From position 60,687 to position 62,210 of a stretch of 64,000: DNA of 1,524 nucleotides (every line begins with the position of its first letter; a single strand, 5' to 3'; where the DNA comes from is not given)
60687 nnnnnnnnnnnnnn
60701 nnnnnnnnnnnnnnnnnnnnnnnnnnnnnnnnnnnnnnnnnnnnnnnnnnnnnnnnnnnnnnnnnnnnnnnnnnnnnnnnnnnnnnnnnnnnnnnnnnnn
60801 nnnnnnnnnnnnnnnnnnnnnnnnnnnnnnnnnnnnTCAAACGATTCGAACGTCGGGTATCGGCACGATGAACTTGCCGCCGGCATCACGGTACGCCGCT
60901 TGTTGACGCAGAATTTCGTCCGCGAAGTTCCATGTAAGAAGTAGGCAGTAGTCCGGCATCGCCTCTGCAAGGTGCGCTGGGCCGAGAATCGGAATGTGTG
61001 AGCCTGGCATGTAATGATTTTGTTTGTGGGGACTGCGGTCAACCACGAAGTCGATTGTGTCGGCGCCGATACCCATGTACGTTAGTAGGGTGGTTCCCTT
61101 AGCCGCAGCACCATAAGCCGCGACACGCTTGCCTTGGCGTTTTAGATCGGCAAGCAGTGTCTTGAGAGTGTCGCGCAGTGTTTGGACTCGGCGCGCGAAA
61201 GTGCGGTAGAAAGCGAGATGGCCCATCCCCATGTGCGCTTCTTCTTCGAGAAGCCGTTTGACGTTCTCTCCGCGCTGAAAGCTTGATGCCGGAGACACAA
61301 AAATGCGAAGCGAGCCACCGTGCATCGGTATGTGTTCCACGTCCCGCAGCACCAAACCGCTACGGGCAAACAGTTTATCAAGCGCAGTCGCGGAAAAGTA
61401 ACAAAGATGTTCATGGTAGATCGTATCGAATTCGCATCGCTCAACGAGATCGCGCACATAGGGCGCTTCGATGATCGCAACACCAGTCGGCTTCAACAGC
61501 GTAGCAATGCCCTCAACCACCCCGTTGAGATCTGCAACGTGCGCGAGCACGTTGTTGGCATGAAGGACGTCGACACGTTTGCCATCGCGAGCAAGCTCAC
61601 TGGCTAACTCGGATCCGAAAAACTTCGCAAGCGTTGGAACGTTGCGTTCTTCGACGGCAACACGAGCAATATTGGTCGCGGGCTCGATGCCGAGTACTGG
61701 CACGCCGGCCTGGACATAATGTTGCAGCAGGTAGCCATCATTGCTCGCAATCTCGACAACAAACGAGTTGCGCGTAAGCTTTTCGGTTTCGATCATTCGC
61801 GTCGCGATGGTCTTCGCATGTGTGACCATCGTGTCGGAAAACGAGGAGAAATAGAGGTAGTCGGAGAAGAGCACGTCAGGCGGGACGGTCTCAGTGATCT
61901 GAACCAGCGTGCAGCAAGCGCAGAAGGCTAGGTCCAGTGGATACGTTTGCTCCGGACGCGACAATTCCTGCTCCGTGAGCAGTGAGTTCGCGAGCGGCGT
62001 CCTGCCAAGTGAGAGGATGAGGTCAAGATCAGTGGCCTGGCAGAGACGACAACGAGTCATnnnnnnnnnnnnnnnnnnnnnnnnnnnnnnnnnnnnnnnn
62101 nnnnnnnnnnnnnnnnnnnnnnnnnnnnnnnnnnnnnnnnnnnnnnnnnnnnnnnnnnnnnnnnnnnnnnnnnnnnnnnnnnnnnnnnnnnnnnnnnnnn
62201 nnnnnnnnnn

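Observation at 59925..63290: TylC3-like sugar C-methyltransferase cassette predicts a branched-chain (C-methyl) sugar in a polysaccharide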

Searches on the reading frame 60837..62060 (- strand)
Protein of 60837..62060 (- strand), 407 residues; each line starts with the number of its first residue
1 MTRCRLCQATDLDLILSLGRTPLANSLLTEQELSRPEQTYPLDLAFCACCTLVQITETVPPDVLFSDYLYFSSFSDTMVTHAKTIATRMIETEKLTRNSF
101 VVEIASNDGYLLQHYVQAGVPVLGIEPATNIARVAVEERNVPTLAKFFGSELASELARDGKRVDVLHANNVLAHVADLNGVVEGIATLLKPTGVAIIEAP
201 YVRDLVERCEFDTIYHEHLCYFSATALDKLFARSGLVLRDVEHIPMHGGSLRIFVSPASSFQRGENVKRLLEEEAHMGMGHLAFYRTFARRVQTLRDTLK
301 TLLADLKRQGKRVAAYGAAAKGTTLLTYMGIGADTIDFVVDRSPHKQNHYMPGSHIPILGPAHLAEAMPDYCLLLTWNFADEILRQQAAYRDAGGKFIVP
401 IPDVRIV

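Call 7: search_protein_families(library=pfam, proteins=[window:60837-62060:-])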
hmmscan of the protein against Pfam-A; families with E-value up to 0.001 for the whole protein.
window:60837-62060:- (407 aa): 7 families
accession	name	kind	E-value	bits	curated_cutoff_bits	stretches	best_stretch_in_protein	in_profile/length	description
PF08484.17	Methyltransf_14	-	3.9e-61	206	23.5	1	245-402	1-160/160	C-methyltransferase C-terminal domain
PF08421.16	Methyltransf_13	-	1e-21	77.3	31.3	1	4-65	1-62/62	Putative zinc binding domain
PF13489.12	Methyltransf_23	-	4.2e-17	62.8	27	1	96-239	21-162/164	Methyltransferase domain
PF08242.18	Methyltransf_12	-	1e-08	36.2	30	1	102-194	1-97/98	Methyltransferase domain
PF08241.18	Methyltransf_11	-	2.5e-06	28.4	21.2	1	103-197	2-95/95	Methyltransferase domain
PF13847.12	Methyltransf_31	-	0.00012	22.3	27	1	159-206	72-119/145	Methyltransferase domain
PF13649.12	Methyltransf_25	-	0.00015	22.9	27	0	101-193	1-97/97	Methyltransferase domain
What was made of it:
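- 60837..62060 (-): NDP-4-keto-sugar C-methyltransferase of the TylC3/TcaB9/KijD1/MtmC family, 407 aa. It has an N-terminal four-Cys zinc domain, a class I SAM domain and a Methyltransf_14 C-terminal domain. Pfam PF08421 E 1e-21, PF13489 E 4e-17, PF08484 E 4e-61 (call 7).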

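Call 8: search_protein_families(library=ncbifam, proteins=[window:60837-62060:-])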
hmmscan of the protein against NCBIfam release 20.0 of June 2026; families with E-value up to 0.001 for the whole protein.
window:60837-62060:- (407 aa): 1 family
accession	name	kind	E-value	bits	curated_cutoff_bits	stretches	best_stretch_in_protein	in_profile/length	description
TIGR01983.1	UbiG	equivalog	1.6e-05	24.4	102.95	1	89-197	41-151/228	bifunctional 2-polyprenyl-6-hydroxyphenol methylase/3-demethylubiquinol 3-O-methyltransferase UbiG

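Call 12: find_homologous_proteins(query=window:60837-62060:-, max_evalue=1e-20)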
Query window:60837-62060:- (407 aa): 8000 proteins with E <= 1e-20 among 8000 candidates; the best 120 are listed.
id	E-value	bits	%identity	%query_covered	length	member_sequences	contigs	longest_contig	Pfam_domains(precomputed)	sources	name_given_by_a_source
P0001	2.8e-184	631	67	100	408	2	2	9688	PF13489.13,PF08421.17,PF08484.18,PF08241.19,PF08242.19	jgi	jgi:hypothetical protein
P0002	2.1e-177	608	64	100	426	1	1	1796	PF13489.13,PF08421.17,PF13649.13,PF08484.18,PF08241.19,PF08242.19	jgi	jgi:SAM-dependent methyltransferase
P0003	4.4e-176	604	67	99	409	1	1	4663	PF13489.13,PF08421.17,PF13649.13,PF08484.18,PF08241.19,PF08242.19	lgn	-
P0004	3.7e-174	598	65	100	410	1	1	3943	PF13489.13,PF08421.17,PF08484.18,PF08241.19,PF08242.19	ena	-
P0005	9.3e-174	596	65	99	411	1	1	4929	PF13489.13,PF08421.17,PF08484.18,PF08241.19,PF08242.19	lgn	-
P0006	2.3e-173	595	65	100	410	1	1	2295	PF13489.13,PF08421.17,PF13649.13,PF08484.18,PF08241.19,PF08242.19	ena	-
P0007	4.3e-173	594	65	99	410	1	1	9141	PF13489.13,PF08421.17,PF08484.18,PF08241.19,PF08242.19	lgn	-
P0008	6.4e-173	593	64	99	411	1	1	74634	PF13489.13,PF08421.17,PF08484.18,PF08241.19,PF08242.19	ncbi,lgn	-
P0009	1.1e-172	593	65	100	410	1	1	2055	PF13489.13,PF08421.17,PF13649.13,PF08484.18,PF08241.19,PF08242.19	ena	-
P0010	1.2e-172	593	64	100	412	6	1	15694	PF13489.13,PF08421.17,PF08484.18,PF08241.19,PF08242.19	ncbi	-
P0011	1.4e-172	592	65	99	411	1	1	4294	PF13489.13,PF08421.17,PF08484.18,PF08241.19,PF08242.19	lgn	-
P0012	2.2e-172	592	64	100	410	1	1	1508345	PF13489.13,PF08421.17,PF13649.13,PF08484.18,PF08241.19,PF08242.19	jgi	jgi:SAM-dependent methyltransferase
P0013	2.3e-172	592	64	99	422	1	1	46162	PF13489.13,PF08421.17,PF08484.18,PF08241.19,PF08242.19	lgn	-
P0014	2.3e-172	592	65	100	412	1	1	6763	PF13489.13,PF08421.17,PF08484.18,PF08241.19,PF08242.19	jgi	jgi:SAM-dependent methyltransferase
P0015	2.9e-172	591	65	100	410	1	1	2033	PF13489.13,PF08421.17,PF08484.18,PF08241.19,PF08242.19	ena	-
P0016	3.0e-172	591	65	100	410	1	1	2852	PF13489.13,PF08421.17,PF08484.18,PF08241.19,PF08242.19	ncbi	-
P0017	4.7e-172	591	64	99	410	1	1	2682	PF13489.13,PF08421.17,PF08484.18,PF08242.19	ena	-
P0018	6.1e-172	590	65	100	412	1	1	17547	PF13489.13,PF08421.17,PF08484.18,PF08241.19,PF08242.19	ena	-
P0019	6.1e-172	590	65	100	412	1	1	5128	PF13489.13,PF08421.17,PF08484.18,PF08241.19,PF08242.19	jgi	-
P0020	9.1e-172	590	64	99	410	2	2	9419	PF13489.13,PF08421.17,PF08484.18,PF08242.19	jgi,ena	jgi:SAM-dependent methyltransferase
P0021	9.9e-172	590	64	99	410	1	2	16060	PF13847.13,PF13489.13,PF08421.17,PF08484.18,PF08241.19,PF08242.19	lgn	-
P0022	1.1e-171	589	65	99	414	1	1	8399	PF13489.13,PF08421.17,PF13649.13,PF08484.18,PF08241.19,PF08242.19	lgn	-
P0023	1.2e-171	589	65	100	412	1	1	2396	PF13489.13,PF08421.17,PF08484.18,PF08241.19,PF08242.19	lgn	-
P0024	1.2e-171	589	63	99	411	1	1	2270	PF13489.13,PF08421.17,PF08484.18,PF08241.19,PF08242.19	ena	-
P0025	1.6e-171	589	65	100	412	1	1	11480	PF13489.13,PF08421.17,PF08484.18,PF08241.19,PF08242.19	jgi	jgi:SAM-dependent methyltransferase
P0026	1.8e-171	589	64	99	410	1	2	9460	PF13489.13,PF08421.17,PF08484.18,PF08241.19,PF08242.19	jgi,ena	-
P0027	2.2e-171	588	65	100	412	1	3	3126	PF13489.13,PF08421.17,PF08484.18,PF08241.19,PF08242.19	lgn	-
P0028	2.2e-171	588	65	99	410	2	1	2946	PF13489.13,PF08421.17,PF08484.18,PF08241.19,PF08242.19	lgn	-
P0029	2.5e-171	588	64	99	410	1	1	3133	PF13489.13,PF08421.17,PF08484.18,PF08241.19,PF08242.19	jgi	-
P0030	2.8e-171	588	63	99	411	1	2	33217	PF13489.13,PF08421.17,PF08484.18,PF08241.19,PF08242.19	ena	-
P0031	2.8e-171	588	63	99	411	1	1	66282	PF13489.13,PF08421.17,PF08484.18,PF08241.19,PF08242.19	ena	-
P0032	2.9e-171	588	63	99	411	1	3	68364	PF13489.13,PF08421.17,PF08484.18,PF08241.19,PF08242.19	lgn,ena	-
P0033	3.1e-171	588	65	100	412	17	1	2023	PF13489.13,PF08421.17,PF08484.18,PF08241.19,PF08242.19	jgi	jgi:SAM-dependent methyltransferase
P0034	3.7e-171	588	64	100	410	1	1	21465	PF13489.13,PF08421.17,PF08484.18,PF08241.19,PF08242.19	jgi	jgi:SAM-dependent methyltransferase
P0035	4.1e-171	587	63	99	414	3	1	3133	PF13489.13,PF08421.17,PF13649.13,PF08484.18,PF08241.19,PF08242.19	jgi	-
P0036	4.3e-171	587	65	100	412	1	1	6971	PF13489.13,PF08421.17,PF08484.18,PF08241.19,PF08242.19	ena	-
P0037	4.4e-171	587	64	99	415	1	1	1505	PF13489.13,PF08421.17,PF08484.18,PF08241.19,PF08242.19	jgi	jgi:SAM-dependent methyltransferase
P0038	5.2e-171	587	66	99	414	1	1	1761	PF13489.13,PF08421.17,PF08484.18,PF08241.19,PF08242.19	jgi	jgi:SAM-dependent methyltransferase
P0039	5.4e-171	587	65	100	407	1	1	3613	PF13489.13,PF08421.17,PF08484.18,PF08241.19,PF08242.19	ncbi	-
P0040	5.9e-171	587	63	99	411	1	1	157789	PF13489.13,PF08421.17,PF08484.18,PF08241.19,PF08242.19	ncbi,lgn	-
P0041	7.0e-171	587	65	99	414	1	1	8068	PF13489.13,PF08421.17,PF08484.18,PF08241.19,PF08242.19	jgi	jgi:SAM-dependent methyltransferase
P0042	7.1e-171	587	66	99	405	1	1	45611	PF13489.13,PF08421.17,PF08484.18,PF08241.19,PF08242.19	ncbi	ncbi:MAG: class I SAM-dependent methyltransferase [Candidatus Rokuibacteriota bacterium]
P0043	7.5e-171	587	65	99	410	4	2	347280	PF13489.13,PF08421.17,PF08484.18,PF08241.19,PF08242.19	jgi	jgi:SAM-dependent methyltransferase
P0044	9.0e-171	586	64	99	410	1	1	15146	PF13489.13,PF08421.17,PF08484.18,PF08241.19,PF08242.19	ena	-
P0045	9.7e-171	586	64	100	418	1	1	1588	PF13489.13,PF08421.17,PF08484.18,PF08241.19,PF08242.19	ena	-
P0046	9.7e-171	586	65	100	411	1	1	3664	PF13489.13,PF08421.17,PF13649.13,PF08484.18,PF08241.19,PF08242.19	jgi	jgi:SAM-dependent methyltransferase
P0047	1.1e-170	586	65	100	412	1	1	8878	PF13489.13,PF08421.17,PF08484.18,PF08241.19,PF08242.19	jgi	jgi:SAM-dependent methyltransferase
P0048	1.3e-170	586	63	100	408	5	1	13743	PF13489.13,PF08421.17,PF08484.18,PF08241.19,PF08242.19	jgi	jgi:SAM-dependent methyltransferase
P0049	1.3e-170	586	66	99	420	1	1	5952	PF13847.13,PF13489.13,PF08421.17,PF13649.13,PF08484.18,PF08241.19,PF08242.19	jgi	jgi:SAM-dependent methyltransferase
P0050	1.3e-170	586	63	100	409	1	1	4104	PF13489.13,PF08421.17,PF08484.18,PF08241.19,PF08242.19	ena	-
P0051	1.4e-170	586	65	100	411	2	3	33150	PF13489.13,PF08421.17,PF08484.18,PF08242.19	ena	-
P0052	1.5e-170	586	65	100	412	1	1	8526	PF13489.13,PF08421.17,PF08484.18,PF08241.19,PF08242.19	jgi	jgi:SAM-dependent methyltransferase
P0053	1.5e-170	586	65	100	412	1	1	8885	PF13489.13,PF08421.17,PF08484.18,PF08241.19,PF08242.19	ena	-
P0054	1.5e-170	586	65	100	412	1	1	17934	PF13489.13,PF08421.17,PF08484.18,PF08241.19,PF08242.19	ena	-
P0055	1.5e-170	586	65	100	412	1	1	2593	PF13489.13,PF08421.17,PF08484.18,PF08241.19,PF08242.19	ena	-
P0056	1.5e-170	586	64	99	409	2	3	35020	PF13489.13,PF08421.17,PF08484.18,PF08242.19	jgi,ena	jgi:SAM-dependent methyltransferase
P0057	1.6e-170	586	65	100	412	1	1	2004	PF13489.13,PF08421.17,PF08484.18,PF08241.19,PF08242.19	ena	-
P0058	1.7e-170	585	64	100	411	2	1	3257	PF13489.13,PF08421.17,PF08484.18,PF08241.19,PF08242.19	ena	-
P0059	1.7e-170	585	64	99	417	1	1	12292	PF13489.13,PF08421.17,PF13649.13,PF08484.18,PF08241.19,PF08242.19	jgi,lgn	-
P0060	1.9e-170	585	65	100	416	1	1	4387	PF13489.13,PF08421.17,PF08484.18,PF08241.19,PF08242.19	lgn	-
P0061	2.1e-170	585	65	100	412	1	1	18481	PF13489.13,PF08421.17,PF08484.18,PF08241.19,PF08242.19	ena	-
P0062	2.1e-170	585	65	100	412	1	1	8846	PF13489.13,PF08421.17,PF08484.18,PF08241.19,PF08242.19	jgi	-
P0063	2.1e-170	585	65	99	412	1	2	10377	PF13489.13,PF08421.17,PF08484.18,PF08241.19,PF08242.19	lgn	-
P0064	3.3e-170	584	65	99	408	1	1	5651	PF13489.13,PF08421.17,PF13649.13,PF08484.18,PF08241.19,PF08242.19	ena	-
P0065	3.3e-170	584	64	100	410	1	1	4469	PF13489.13,PF08421.17,PF08484.18,PF08241.19,PF08242.19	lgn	-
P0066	3.6e-170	584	63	100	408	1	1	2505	PF13489.13,PF08421.17,PF08484.18,PF08241.19,PF08242.19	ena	-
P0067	3.9e-170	584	64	100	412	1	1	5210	PF13489.13,PF08421.17,PF08484.18,PF08241.19,PF08242.19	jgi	jgi:SAM-dependent methyltransferase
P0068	4.0e-170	584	64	100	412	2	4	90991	PF13489.13,PF08421.17,PF08484.18,PF08241.19,PF08242.19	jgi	jgi:SAM-dependent methyltransferase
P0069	4.0e-170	584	65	100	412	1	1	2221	PF13489.13,PF08421.17,PF08484.18,PF08241.19,PF08242.19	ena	-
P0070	4.1e-170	584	65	100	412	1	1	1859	PF13489.13,PF08421.17,PF08484.18,PF08241.19,PF08242.19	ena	-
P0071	4.1e-170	584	64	100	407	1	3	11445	PF13489.13,PF08421.17,PF08484.18,PF08242.19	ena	-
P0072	4.5e-170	584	64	99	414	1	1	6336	PF13489.13,PF08421.17,PF08484.18,PF08241.19,PF08242.19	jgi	jgi:SAM-dependent methyltransferase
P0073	5.0e-170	584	63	100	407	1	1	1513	PF13489.13,PF08421.17,PF08484.18,PF08242.19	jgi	jgi:hypothetical protein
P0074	5.2e-170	584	64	98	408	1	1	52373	PF13489.13,PF08421.17,PF08484.18,PF08241.19,PF08242.19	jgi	-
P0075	5.5e-170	584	65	100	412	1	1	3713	PF13489.13,PF08421.17,PF08484.18,PF08241.19,PF08242.19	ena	-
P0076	5.7e-170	584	65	99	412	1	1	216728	PF13489.13,PF08421.17,PF08484.18,PF08241.19,PF08242.19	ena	-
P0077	6.3e-170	584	65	99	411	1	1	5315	PF13489.13,PF08421.17,PF08484.18,PF08242.19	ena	-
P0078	6.6e-170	583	63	100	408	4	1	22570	PF13489.13,PF08421.17,PF08484.18,PF08241.19,PF08242.19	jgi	-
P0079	6.9e-170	583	65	99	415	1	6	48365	PF13489.13,PF08421.17,PF13649.13,PF08484.18,PF08241.19,PF08242.19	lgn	-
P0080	7.7e-170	583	64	100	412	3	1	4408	PF13489.13,PF08421.17,PF08484.18,PF08241.19,PF08242.19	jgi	jgi:SAM-dependent methyltransferase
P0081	1.0e-169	583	65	100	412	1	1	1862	PF13489.13,PF08421.17,PF08484.18,PF08241.19,PF08242.19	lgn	-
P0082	1.1e-169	583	63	99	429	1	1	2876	PF13489.13,PF08421.17,PF08484.18,PF08241.19,PF08242.19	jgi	jgi:SAM-dependent methyltransferase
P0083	1.1e-169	583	64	99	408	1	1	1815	PF13489.13,PF08421.17,PF13649.13,PF08484.18,PF08241.19,PF08242.19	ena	-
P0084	1.2e-169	583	64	100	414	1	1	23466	PF13489.13,PF08421.17,PF08484.18,PF08241.19,PF08242.19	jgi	jgi:SAM-dependent methyltransferase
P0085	1.3e-169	582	63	99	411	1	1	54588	PF13489.13,PF08421.17,PF08484.18,PF08241.19,PF08242.19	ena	-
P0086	1.4e-169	582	65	100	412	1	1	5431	PF13489.13,PF08421.17,PF08484.18,PF08241.19,PF08242.19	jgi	-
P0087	1.5e-169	582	65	99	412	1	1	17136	PF13489.13,PF08421.17,PF08484.18,PF08241.19,PF08242.19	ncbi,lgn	-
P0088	1.5e-169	582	65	99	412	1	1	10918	PF13489.13,PF08421.17,PF08484.18,PF08241.19,PF08242.19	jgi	jgi:SAM-dependent methyltransferase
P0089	1.5e-169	582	65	99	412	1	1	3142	PF13489.13,PF08421.17,PF08484.18,PF08241.19,PF08242.19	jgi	jgi:SAM-dependent methyltransferase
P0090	1.5e-169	582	64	100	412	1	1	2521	PF13489.13,PF08421.17,PF08484.18,PF08241.19,PF08242.19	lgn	-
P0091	1.5e-169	582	64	99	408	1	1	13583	PF13489.13,PF08421.17,PF08484.18,PF08241.19,PF08242.19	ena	-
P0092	1.7e-169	582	64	100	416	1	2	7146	PF13489.13,PF08421.17,PF08484.18,PF08241.19,PF08242.19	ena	-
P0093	1.9e-169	582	64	100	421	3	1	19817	PF13489.13,PF08421.17,PF08484.18,PF08241.19,PF08242.19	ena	-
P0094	2.0e-169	582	64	100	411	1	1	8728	PF13489.13,PF08421.17,PF13649.13,PF08484.18,PF08241.19,PF08242.19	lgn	-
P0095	2.0e-169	582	65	100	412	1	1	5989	PF13489.13,PF08421.17,PF08484.18,PF08241.19,PF08242.19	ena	-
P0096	2.2e-169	582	64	100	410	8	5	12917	PF13489.13,PF08421.17,PF08484.18,PF08241.19,PF08242.19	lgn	-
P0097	2.2e-169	582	63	100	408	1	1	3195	PF13489.13,PF08421.17,PF08484.18,PF08241.19,PF08242.19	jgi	jgi:SAM-dependent methyltransferase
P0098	2.4e-169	582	64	100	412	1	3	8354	PF13489.13,PF08421.17,PF08484.18,PF08241.19,PF08242.19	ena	-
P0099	2.4e-169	582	64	100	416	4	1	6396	PF13489.13,PF08421.17,PF08484.18,PF08241.19,PF08242.19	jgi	-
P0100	2.9e-169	581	65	99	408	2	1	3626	PF13489.13,PF08421.17,PF08484.18,PF08241.19,PF08242.19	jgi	jgi:SAM-dependent methyltransferase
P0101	3.0e-169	581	65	99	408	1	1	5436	PF13489.13,PF08421.17,PF13649.13,PF08484.18,PF08241.19,PF08242.19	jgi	jgi:SAM-dependent methyltransferase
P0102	3.2e-169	581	65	99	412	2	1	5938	PF13489.13,PF08421.17,PF08484.18,PF08241.19,PF08242.19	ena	-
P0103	3.3e-169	581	65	99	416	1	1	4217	PF13489.13,PF08421.17,PF08484.18,PF08241.19,PF08242.19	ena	-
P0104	3.3e-169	581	66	97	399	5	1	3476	PF13489.13,PF08421.17,PF13649.13,PF08484.18,PF08241.19,PF08242.19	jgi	jgi:SAM-dependent methyltransferase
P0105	3.5e-169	581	63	100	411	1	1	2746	PF13489.13,PF08421.17,PF08484.18,PF08242.19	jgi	jgi:hypothetical protein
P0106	3.7e-169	581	63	99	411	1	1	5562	PF13489.13,PF08421.17,PF08484.18,PF08241.19,PF08242.19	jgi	jgi:SAM-dependent methyltransferase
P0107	3.8e-169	581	64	100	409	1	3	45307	PF13489.13,PF08421.17,PF13649.13,PF08484.18,PF08241.19,PF08242.19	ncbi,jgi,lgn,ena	-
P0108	4.3e-169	581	63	100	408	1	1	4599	PF13489.13,PF08421.17,PF08484.18,PF08241.19,PF08242.19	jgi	jgi:SAM-dependent methyltransferase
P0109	4.5e-169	581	65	99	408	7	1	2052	PF13489.13,PF08421.17,PF08484.18,PF08241.19,PF08242.19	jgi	jgi:SAM-dependent methyltransferase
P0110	4.6e-169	581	63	100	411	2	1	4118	PF13489.13,PF08421.17,PF08484.18,PF08242.19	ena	-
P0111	5.1e-169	581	64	100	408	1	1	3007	PF13489.13,PF08421.17,PF08484.18,PF08241.19,PF08242.19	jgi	jgi:SAM-dependent methyltransferase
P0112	5.5e-169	580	65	99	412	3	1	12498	PF13489.13,PF08421.17,PF08484.18,PF08241.19,PF08242.19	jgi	jgi:SAM-dependent methyltransferase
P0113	5.6e-169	580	64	99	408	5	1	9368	PF13489.13,PF08421.17,PF13649.13,PF08484.18,PF08241.19,PF08242.19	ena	-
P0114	6.2e-169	580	64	100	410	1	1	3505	PF13489.13,PF08421.17,PF08484.18,PF08241.19,PF08242.19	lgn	-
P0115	6.8e-169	580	66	99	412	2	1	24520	PF13489.13,PF08421.17,PF08484.18,PF08241.19,PF08242.19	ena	-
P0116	6.9e-169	580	63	99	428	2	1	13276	PF13847.13,PF13489.13,PF08421.17,PF13649.13,PF08484.18,PF08241.19,PF08242.19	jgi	jgi:SAM-dependent methyltransferase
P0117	7.0e-169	580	63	99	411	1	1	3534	PF13489.13,PF08421.17,PF08484.18,PF08241.19,PF08242.19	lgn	-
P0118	7.2e-169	580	63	99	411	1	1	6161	PF13489.13,PF08421.17,PF08484.18,PF08241.19,PF08242.19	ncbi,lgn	-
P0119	8.1e-169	580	63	100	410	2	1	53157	PF13489.13,PF08421.17,PF08484.18,PF08241.19,PF08242.19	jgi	jgi:SAM-dependent methyltransferase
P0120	8.1e-169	580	63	100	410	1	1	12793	PF13489.13,PF08421.17,PF08484.18,PF08241.19,PF08242.19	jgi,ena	-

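Call 13: search_solved_structures(query=window:60837-62060:-, show_alignments=2)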
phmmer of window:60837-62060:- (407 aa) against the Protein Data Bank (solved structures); distinct sequences matched with E-value up to 0.001: 10.
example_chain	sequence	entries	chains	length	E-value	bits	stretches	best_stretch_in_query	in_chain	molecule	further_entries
5t64_A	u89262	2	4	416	1.4e-90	307.4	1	2-406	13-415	Sugar 3-C-methyl transferase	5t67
4rv9_A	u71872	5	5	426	3.6e-88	299.5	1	2-406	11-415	D-mycarose 3-C-methyltransferase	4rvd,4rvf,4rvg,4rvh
5t6b_A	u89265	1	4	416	3.1e-87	296.5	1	2-406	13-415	Sugar 3-C-methyl transferase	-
3ndi_A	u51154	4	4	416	7e-83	282.1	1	2-406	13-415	Methyltransferase | TcaB9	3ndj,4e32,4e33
4e31_A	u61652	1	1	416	1.6e-82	280.9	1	2-406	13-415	TcaB9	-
4e2y_A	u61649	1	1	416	1.8e-82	280.7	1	2-406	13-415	TcaB9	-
4e2x_A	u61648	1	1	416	2.5e-82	280.3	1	2-406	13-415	TcaB9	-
4e2z_A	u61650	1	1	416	6.6e-82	278.9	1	2-406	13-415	TcaB9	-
4e2w_A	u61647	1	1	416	6.6e-82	278.9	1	2-406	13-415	TcaB9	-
4e30_A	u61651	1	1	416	1.7e-81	277.5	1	2-406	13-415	TcaB9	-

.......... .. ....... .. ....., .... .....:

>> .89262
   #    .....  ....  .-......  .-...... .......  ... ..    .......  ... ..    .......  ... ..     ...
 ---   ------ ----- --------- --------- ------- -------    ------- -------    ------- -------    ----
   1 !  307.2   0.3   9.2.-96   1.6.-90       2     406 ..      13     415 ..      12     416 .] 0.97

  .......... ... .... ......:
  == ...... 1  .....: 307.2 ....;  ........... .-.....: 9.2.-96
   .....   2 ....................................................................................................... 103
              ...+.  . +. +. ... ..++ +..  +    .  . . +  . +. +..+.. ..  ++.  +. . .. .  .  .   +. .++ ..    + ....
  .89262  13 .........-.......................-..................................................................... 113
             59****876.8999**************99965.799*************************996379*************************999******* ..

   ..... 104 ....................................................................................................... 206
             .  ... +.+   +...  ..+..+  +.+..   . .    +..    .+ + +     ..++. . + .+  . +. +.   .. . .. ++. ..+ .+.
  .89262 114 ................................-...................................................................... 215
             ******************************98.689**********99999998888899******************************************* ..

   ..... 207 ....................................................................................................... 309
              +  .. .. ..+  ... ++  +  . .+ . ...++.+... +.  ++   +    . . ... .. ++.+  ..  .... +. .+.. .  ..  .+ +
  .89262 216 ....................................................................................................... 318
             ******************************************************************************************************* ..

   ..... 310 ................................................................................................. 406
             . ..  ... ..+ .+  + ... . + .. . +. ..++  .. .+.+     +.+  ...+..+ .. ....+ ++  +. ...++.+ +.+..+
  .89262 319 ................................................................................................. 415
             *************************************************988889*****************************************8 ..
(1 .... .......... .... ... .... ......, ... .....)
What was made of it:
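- The solved relatives (TcaB9, KijD1, MtmC) all use dTDP-sugars (call 13).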

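Call 14: find_encoding_contigs(protein=window:60837-62060:-, flank=10000, max_places=4)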
Protein window:60837-62060:- (407 aa): no gene with exactly this product is on record in the collection.
